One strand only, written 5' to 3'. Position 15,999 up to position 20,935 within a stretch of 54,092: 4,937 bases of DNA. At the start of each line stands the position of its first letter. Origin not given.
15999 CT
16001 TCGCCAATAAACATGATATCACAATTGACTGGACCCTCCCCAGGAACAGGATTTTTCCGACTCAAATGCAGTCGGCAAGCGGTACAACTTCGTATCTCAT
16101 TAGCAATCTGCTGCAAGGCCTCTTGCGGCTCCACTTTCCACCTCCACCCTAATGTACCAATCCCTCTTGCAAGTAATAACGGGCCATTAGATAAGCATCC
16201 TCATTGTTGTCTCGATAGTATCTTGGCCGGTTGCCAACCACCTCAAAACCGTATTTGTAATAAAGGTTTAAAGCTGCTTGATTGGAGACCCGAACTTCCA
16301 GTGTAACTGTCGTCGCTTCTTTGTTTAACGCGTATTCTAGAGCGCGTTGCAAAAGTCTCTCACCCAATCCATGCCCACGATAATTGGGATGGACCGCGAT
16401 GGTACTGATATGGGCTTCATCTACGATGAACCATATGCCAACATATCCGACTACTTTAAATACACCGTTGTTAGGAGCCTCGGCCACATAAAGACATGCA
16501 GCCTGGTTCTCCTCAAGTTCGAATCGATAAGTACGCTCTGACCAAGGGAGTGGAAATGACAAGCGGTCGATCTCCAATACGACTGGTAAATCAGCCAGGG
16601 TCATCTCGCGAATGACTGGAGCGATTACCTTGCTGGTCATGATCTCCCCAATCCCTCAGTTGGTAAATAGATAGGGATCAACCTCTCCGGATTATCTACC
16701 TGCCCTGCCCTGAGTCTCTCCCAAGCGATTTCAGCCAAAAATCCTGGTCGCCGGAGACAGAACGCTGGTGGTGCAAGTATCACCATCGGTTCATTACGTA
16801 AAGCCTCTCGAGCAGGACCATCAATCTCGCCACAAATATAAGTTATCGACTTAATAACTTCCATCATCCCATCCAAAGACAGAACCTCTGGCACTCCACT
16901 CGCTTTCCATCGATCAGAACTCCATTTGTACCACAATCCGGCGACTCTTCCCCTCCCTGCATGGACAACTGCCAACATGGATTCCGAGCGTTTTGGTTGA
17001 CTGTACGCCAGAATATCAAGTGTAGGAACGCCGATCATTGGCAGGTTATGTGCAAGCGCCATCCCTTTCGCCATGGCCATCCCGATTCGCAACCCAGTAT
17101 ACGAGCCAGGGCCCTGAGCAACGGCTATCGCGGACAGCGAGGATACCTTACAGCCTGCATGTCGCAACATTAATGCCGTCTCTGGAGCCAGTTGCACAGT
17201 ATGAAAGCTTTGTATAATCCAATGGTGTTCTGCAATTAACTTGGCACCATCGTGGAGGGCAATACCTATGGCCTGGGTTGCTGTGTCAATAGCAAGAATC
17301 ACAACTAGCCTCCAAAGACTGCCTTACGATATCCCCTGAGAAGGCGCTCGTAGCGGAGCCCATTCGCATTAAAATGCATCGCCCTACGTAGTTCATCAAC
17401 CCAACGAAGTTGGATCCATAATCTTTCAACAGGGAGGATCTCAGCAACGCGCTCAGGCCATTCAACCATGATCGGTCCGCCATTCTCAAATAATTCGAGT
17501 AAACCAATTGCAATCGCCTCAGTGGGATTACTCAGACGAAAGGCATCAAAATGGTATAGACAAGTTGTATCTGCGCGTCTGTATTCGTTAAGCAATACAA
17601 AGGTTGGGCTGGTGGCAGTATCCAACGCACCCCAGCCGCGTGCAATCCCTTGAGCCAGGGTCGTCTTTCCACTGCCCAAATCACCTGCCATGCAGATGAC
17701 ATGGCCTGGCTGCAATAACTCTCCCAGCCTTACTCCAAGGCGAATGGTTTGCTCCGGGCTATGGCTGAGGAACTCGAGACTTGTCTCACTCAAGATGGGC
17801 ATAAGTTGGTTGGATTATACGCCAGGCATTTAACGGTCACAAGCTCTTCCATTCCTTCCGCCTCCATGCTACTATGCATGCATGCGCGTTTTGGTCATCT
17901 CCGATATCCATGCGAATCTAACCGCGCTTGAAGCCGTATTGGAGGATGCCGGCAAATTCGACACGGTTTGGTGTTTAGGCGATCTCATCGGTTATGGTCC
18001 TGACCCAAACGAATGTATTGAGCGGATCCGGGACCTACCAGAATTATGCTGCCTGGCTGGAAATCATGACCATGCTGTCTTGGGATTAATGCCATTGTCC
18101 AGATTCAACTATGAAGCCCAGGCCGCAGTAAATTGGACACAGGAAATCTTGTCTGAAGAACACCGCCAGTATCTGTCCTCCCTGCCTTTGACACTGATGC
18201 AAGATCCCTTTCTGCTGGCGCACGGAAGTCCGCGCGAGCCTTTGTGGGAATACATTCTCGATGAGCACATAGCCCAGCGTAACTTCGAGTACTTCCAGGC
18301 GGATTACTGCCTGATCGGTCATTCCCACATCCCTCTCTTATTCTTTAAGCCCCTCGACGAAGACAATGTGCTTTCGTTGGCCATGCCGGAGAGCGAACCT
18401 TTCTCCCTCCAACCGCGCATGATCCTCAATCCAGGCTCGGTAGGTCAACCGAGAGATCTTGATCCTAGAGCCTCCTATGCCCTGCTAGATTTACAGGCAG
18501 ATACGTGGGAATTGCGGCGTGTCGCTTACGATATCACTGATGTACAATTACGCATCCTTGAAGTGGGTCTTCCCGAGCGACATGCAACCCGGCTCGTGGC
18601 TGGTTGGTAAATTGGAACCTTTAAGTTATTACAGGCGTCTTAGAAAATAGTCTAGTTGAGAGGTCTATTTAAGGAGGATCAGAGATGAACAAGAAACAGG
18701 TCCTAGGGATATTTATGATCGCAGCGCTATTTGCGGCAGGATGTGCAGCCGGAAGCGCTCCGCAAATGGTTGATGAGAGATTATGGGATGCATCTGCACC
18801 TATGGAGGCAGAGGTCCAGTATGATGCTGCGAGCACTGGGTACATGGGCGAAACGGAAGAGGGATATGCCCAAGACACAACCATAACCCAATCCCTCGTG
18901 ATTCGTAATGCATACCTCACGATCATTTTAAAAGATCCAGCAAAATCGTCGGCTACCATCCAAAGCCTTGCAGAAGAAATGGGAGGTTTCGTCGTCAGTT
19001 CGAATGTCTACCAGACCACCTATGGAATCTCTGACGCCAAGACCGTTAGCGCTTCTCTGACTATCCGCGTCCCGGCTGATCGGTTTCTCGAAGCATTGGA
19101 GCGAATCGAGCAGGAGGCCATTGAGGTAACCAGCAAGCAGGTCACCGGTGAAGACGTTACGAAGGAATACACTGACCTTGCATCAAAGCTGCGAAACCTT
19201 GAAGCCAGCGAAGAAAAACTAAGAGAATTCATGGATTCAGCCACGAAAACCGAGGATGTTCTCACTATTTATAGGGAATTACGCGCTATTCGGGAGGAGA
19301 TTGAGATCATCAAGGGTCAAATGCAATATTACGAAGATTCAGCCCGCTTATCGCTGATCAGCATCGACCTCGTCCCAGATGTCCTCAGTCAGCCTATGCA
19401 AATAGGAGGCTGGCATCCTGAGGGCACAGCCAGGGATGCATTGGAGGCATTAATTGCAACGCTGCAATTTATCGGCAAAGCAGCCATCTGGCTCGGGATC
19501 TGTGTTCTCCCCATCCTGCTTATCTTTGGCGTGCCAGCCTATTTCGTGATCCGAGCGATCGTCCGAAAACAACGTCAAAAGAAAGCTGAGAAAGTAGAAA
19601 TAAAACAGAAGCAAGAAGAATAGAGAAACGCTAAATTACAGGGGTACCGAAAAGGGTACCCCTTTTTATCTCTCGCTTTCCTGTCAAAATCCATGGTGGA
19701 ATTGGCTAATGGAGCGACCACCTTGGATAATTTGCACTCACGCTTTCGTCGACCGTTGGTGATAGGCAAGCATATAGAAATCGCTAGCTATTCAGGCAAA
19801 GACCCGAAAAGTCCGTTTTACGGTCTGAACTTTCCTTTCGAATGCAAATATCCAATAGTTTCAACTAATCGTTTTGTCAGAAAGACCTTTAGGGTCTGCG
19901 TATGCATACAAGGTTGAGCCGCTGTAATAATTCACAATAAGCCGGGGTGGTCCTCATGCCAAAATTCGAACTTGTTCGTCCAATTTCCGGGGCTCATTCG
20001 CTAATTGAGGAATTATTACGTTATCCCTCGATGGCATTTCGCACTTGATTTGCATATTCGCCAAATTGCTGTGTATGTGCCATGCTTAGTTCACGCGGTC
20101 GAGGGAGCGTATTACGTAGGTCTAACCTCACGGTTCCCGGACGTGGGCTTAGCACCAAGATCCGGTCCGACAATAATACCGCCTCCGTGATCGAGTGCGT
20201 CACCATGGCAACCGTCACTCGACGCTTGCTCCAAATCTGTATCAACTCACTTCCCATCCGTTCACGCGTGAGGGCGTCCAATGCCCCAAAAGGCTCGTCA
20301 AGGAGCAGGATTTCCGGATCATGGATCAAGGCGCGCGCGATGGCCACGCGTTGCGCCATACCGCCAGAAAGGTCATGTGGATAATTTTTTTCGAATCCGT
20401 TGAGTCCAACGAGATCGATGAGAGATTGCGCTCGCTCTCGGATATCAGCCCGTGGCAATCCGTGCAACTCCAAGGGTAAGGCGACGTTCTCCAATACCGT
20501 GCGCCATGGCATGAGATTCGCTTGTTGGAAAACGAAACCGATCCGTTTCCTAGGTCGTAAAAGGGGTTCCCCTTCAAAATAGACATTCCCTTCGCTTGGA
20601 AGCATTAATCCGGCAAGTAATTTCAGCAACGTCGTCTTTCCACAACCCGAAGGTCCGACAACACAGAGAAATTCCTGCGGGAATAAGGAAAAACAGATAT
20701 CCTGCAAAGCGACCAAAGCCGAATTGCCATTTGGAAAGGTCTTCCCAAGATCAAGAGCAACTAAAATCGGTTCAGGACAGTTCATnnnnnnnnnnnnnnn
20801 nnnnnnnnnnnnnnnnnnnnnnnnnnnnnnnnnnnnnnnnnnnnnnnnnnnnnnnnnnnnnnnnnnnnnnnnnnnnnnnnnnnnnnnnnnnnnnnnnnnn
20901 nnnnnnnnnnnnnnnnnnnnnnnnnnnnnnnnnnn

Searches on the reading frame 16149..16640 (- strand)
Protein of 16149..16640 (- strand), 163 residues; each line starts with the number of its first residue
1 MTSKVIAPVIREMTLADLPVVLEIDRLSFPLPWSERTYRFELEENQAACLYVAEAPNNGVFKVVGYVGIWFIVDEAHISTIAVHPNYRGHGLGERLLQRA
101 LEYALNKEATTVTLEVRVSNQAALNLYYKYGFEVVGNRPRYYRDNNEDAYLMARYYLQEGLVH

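Call 26: search_protein_families(library=pfam, proteins=[window:16149-16640:-], max_evalue=0.00001)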
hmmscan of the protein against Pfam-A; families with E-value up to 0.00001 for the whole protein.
window:16149-16640:- (163 aa): 6 families
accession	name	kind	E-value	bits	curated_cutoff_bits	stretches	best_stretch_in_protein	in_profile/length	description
PF00583.31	Acetyltransf_1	-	7e-24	84.8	20.7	1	21-132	4-116/116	Acetyltransferase (GNAT) family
PF13508.13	Acetyltransf_7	-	2.5e-16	60.3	27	1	49-134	4-84/84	Acetyltransferase (GNAT) domain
PF13673.13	Acetyltransf_10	-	8.2e-14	52.1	23.6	1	63-137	42-112/128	Acetyltransferase (GNAT) domain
PF08445.16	FR47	-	3.8e-09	36.9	22.1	1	75-135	21-80/86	FR47-like protein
PF13302.13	Acetyltransf_3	-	2e-07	32.2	25.4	1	33-133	34-138/138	Acetyltransferase (GNAT) domain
PF13527.13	Acetyltransf_9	-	5.8e-07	30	25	1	75-134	72-126/127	Acetyltransferase (GNAT) domain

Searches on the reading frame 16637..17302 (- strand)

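Call 26: search_protein_families(library=pfam, proteins=[window:16637-17302:-], max_evalue=0.00001)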
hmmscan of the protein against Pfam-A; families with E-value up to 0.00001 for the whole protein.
window:16637-17302:- (221 aa): 1 family
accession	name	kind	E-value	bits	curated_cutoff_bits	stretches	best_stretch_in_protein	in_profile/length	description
PF00814.31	TsaD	-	6.1e-22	79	24.8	1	32-124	27-125/264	tRNA N6-adenosine threonylcarbamoyltransferase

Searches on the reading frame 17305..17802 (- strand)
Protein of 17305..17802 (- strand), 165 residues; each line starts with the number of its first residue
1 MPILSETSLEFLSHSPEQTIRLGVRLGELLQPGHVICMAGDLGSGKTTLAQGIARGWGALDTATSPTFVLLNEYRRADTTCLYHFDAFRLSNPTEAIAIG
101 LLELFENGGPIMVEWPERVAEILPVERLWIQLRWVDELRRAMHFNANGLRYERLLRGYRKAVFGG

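Call 26: search_protein_families(library=pfam, proteins=[window:17305-17802:-], max_evalue=0.00001)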
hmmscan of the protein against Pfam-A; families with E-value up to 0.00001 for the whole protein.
window:17305-17802:- (165 aa): 1 family
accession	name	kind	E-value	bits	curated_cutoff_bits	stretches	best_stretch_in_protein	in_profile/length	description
PF02367.23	TsaE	-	2.8e-35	121.5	26.6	1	14-135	2-121/128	Threonylcarbamoyl adenosine biosynthesis protein TsaE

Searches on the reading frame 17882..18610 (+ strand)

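Call 5: search_protein_families(library=pfam, proteins=[window:17882-18610:+])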
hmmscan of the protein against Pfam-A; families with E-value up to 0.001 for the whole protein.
window:17882-18610:+ (242 aa): 2 families
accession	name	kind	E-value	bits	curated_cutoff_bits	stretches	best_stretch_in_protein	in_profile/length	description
PF12850.12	Metallophos_2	-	1.1e-21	77.9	27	1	1-206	1-153/154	Calcineurin-like phosphoesterase superfamily domain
PF00149.33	Metallophos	-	3.5e-16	60.6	21.5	1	1-151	1-191/191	Calcineurin-like phosphoesterase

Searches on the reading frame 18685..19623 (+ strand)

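Call 5: search_protein_families(library=pfam, proteins=[window:18685-19623:+])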
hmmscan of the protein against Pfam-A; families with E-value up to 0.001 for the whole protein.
window:18685-19623:+ (312 aa): 1 family
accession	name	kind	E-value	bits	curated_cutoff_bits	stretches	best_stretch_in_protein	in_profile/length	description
PF14257.11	DUF4349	-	7.2e-47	159.9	27.7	1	72-290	3-213/213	Domain of unknown function (DUF4349)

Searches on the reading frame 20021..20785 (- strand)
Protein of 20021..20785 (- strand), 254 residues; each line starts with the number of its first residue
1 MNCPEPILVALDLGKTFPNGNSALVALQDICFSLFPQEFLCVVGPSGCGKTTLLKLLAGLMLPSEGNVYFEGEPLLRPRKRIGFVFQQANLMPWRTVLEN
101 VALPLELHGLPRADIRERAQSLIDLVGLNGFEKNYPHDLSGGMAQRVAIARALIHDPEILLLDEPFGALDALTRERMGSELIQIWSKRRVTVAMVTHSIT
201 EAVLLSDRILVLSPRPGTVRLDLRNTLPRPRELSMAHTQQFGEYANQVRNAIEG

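Call 5: search_protein_families(library=pfam, proteins=[window:20021-20785:-])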
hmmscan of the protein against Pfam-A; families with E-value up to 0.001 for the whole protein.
window:20021-20785:- (254 aa): 5 families
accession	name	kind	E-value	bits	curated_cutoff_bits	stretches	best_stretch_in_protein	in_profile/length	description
PF00005.33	ABC_tran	-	8.5e-35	120.8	25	1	27-166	1-136/137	ABC transporter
PF13304.12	AAA_21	-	1.4e-06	29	27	0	40-71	2-36/304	AAA domain, putative AbiEii toxin, Type IV TA system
PF13401.12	AAA_22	-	0.00013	22.7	27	1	37-108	5-61/130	AAA domain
PF05729.18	NACHT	-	0.00039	20.7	26.7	0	40-58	3-21/167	NACHT domain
PF00004.35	AAA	-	0.00064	20.6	21.2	0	40-60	1-21/131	ATPase family associated with various cellular activities (AAA)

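Call 27: search_protein_families(library=ncbifam, proteins=[window:20021-20785:-], max_evalue=0.00001)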
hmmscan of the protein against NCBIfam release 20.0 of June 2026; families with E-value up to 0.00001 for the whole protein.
window:20021-20785:- (254 aa): 179 families (the best 25 are shown)
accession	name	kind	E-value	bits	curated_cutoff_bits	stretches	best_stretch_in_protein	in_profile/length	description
NF008421.0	PRK11248.1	equivalog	8e-66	222.1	357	1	25-224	15-214/255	taurine ABC transporter ATP-binding subunit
NF040729.1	ABC_ATP_SaoA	equivalog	1.6e-64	217.7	360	1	12-250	6-241/248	ABC transporter ATP-binding protein SaoA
TIGR01184.1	ntrCD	subfamily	4.6e-60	203.1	291.8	1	28-237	2-215/230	nitrate ABC transporter ATP-binding protein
TIGR03265.1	PhnT2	equivalog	4.9e-59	200.3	457.7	1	23-212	16-208/353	putative 2-aminoethylphosphonate ABC transporter ATP-binding protein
TIGR01186.1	proV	subfamily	1.1e-57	195.9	326.6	1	25-212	7-203/363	betaine/proline/choline family ABC transporter ATP-binding protein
NF008420.0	PRK11247.1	equivalog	2.7e-57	193.9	395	1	27-236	28-229/257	aliphatic sulfonates ABC transporter ATP-binding protein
TIGR01187.1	potA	subfamily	2.4e-54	184.6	355.6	1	43-213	2-175/325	polyamine ABC transporter ATP-binding protein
NF043075.1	MMSYN1_0197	equivalog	1.5e-52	178.6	550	1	25-213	16-207/341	spermidine/putrescine ABC transporter ATP-binding protein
NF006987.0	PRK09452.1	equivalog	7.3e-51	173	482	1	25-213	31-222/378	spermidine/putrescine ABC transporter ATP-binding protein PotA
TIGR00968.1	3a0106s01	subfamily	2.9e-50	171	342.75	1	24-213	13-205/237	sulfate ABC transporter ATP-binding protein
NF040933.2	ABC_arch_GlcV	equivalog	4e-50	170.7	450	1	12-213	7-216/357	glucose ABC transporter ATP-binding protein GlcV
NF040840.2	tungstate_WtpC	equivalog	1.4e-49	169.2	440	1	26-213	15-205/347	tungstate ABC transporter ATP-binding protein WtpC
TIGR03415.1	ABC_choXWV_ATP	equivalog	7.2e-47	160.1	483.75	1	24-212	37-238/382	choline ABC transporter ATP-binding protein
TIGR02673.1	FtsE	equivalog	1.6e-46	158.7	264.85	1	23-210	14-208/214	cell division ATP-binding protein FtsE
TIGR03258.1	PhnT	equivalog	4.1e-46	157.6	499.15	1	23-212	20-213/359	2-aminoethylphosphonate ABC transport system ATP-binding subunit PhnT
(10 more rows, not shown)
